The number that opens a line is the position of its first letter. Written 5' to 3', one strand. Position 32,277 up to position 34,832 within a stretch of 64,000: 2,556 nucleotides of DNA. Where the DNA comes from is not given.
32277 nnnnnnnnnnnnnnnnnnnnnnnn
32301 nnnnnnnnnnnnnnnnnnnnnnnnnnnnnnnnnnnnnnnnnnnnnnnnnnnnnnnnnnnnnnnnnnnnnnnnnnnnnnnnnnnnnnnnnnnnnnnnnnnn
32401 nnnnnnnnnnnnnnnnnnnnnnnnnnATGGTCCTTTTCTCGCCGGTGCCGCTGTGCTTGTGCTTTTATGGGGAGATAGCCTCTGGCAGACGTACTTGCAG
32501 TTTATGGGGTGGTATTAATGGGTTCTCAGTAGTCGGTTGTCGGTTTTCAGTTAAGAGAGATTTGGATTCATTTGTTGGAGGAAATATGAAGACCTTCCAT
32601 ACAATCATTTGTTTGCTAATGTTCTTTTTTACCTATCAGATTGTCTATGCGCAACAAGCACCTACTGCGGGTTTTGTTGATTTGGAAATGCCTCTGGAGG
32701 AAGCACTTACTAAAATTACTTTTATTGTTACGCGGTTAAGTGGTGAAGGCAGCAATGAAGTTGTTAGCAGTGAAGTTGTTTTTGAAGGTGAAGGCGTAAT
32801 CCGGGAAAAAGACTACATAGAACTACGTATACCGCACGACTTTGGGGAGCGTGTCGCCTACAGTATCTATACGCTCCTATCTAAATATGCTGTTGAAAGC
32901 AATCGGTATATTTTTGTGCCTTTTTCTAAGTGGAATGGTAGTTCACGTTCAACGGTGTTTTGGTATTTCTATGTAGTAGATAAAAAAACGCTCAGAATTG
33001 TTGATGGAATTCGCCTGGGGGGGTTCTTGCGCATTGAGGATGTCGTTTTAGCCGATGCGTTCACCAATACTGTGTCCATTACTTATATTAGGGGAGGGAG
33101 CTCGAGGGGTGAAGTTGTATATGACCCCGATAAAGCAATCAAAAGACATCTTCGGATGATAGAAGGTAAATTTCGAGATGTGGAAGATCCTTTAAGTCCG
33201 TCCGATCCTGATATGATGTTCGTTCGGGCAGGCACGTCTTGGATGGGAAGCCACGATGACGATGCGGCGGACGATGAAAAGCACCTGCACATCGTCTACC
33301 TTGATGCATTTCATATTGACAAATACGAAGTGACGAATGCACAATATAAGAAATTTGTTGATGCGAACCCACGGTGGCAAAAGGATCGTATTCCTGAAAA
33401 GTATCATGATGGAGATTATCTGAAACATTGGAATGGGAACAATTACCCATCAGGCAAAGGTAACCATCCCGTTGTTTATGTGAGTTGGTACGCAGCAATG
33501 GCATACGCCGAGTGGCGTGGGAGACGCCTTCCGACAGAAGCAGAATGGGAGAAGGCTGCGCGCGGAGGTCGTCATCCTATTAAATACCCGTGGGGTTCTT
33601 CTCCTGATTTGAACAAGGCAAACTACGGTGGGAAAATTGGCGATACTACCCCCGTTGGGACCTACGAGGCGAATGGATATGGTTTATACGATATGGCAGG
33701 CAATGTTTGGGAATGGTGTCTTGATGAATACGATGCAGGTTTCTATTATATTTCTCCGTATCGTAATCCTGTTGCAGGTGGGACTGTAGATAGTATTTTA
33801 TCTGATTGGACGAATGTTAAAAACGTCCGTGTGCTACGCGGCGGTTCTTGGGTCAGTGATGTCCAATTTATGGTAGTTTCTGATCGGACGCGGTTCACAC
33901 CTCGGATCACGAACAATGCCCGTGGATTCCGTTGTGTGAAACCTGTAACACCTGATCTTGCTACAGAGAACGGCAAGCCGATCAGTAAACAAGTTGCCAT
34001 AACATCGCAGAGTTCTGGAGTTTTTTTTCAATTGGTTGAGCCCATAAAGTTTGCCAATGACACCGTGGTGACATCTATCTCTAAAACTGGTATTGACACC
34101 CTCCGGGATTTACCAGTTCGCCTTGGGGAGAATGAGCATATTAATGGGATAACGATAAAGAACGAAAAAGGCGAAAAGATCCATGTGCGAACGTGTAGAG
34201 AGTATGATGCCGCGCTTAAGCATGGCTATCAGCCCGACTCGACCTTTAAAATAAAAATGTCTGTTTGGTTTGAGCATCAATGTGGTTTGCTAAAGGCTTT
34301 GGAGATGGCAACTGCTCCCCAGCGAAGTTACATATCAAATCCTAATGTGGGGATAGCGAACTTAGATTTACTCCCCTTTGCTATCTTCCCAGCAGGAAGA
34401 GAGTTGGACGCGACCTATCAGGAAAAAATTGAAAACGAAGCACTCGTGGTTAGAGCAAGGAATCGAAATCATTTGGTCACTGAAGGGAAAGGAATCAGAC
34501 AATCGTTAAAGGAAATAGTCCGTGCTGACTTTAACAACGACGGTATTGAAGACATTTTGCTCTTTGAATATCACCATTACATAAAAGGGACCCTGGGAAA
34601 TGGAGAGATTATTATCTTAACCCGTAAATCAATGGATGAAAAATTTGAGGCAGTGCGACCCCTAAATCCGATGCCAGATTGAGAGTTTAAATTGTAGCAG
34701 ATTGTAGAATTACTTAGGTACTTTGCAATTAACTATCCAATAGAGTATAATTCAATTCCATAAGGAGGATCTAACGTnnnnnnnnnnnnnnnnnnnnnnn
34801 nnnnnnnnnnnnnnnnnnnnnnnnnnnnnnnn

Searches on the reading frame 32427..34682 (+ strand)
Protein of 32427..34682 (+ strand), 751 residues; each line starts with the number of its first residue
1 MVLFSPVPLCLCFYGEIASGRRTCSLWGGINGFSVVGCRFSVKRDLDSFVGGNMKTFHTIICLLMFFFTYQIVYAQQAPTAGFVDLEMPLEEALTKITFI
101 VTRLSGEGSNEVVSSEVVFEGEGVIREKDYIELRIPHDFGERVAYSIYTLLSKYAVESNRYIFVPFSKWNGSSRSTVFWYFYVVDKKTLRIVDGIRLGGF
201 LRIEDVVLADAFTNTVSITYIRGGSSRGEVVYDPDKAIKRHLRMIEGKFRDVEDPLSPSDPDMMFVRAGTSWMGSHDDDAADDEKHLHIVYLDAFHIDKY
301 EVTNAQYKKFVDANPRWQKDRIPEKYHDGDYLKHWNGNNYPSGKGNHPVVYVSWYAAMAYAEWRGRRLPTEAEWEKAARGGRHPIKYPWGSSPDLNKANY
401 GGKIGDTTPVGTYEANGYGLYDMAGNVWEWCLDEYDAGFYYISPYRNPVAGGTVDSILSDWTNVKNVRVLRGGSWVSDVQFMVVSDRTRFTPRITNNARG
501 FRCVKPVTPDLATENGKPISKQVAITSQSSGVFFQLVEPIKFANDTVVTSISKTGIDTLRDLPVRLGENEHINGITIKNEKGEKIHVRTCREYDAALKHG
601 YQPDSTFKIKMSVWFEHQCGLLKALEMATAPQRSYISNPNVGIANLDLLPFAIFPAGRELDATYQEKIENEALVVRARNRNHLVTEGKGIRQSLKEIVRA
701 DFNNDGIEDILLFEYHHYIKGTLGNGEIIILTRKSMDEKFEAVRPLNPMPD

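Call 103: search_protein_families(library=pfam, proteins=[window:32427-34682:+], max_evalue=0.00001)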
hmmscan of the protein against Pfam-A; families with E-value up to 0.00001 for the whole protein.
window:32427-34682:+ (751 aa): 1 family
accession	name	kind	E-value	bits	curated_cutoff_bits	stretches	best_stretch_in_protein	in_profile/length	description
PF03781.23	FGE-sulfatase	-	2e-59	201.8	23.3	1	261-505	3-255/255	Sulfatase-modifying factor enzyme 1-like domain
